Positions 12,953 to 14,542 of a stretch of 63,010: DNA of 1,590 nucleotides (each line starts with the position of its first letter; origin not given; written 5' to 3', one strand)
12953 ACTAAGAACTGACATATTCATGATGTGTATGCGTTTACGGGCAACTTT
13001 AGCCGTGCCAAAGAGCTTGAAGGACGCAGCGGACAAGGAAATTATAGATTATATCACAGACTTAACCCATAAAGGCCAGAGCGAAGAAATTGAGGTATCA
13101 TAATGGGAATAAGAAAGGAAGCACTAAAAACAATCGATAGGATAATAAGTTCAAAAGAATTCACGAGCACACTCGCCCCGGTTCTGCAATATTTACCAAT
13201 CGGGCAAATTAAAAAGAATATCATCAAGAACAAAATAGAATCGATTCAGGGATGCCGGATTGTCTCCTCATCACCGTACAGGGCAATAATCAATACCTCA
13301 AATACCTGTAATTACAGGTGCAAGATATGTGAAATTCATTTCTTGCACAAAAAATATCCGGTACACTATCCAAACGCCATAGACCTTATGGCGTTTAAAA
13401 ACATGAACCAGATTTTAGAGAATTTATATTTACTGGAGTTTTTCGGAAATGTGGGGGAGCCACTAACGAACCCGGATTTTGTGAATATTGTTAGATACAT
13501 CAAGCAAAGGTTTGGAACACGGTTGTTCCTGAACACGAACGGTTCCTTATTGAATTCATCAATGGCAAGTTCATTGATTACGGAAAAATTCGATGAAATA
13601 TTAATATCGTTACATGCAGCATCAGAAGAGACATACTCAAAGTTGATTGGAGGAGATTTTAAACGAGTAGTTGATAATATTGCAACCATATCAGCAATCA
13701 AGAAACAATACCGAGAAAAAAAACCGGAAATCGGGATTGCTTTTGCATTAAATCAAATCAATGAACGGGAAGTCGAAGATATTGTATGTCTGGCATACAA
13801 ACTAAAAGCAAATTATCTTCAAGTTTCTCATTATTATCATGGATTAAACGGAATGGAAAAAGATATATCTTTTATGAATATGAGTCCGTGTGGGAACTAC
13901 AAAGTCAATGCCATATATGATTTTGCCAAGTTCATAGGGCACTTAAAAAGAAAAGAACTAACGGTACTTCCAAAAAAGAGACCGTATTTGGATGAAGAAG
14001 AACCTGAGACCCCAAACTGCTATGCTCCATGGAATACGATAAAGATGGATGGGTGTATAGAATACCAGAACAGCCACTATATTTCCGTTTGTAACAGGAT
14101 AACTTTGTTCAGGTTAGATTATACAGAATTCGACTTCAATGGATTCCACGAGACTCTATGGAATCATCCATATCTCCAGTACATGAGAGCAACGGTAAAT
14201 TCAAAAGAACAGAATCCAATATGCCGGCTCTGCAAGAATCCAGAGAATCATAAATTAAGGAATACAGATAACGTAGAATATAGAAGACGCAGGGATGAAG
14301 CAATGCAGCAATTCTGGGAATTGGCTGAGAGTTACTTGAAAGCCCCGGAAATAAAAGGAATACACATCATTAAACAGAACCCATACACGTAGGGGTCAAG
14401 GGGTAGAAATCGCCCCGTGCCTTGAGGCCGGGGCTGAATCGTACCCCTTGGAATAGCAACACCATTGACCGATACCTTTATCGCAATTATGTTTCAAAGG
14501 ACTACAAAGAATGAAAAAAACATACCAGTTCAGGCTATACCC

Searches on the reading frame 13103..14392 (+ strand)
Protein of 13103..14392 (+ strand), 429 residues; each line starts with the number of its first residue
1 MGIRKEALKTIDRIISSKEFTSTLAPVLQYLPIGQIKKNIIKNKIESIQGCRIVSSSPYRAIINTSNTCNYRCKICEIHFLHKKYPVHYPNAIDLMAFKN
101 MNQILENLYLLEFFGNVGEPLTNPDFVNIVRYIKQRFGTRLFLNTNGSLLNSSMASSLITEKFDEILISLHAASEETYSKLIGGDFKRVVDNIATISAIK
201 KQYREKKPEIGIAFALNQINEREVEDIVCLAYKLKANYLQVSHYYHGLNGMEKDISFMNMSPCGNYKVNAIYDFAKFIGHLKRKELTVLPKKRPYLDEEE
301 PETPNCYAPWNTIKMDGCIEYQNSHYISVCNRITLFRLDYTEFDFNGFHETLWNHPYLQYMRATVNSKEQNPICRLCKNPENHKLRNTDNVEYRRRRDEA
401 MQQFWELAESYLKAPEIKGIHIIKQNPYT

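Call 18: search_protein_families(library=pfam, proteins=[window:13103-14392:+])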
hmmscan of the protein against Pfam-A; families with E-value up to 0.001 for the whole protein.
window:13103-14392:+ (429 aa): 1 family
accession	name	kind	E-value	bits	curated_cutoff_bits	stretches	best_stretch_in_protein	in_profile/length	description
PF04055.27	Radical_SAM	-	1.3e-13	51.9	29.5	1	63-199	1-139/166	Radical SAM superfamily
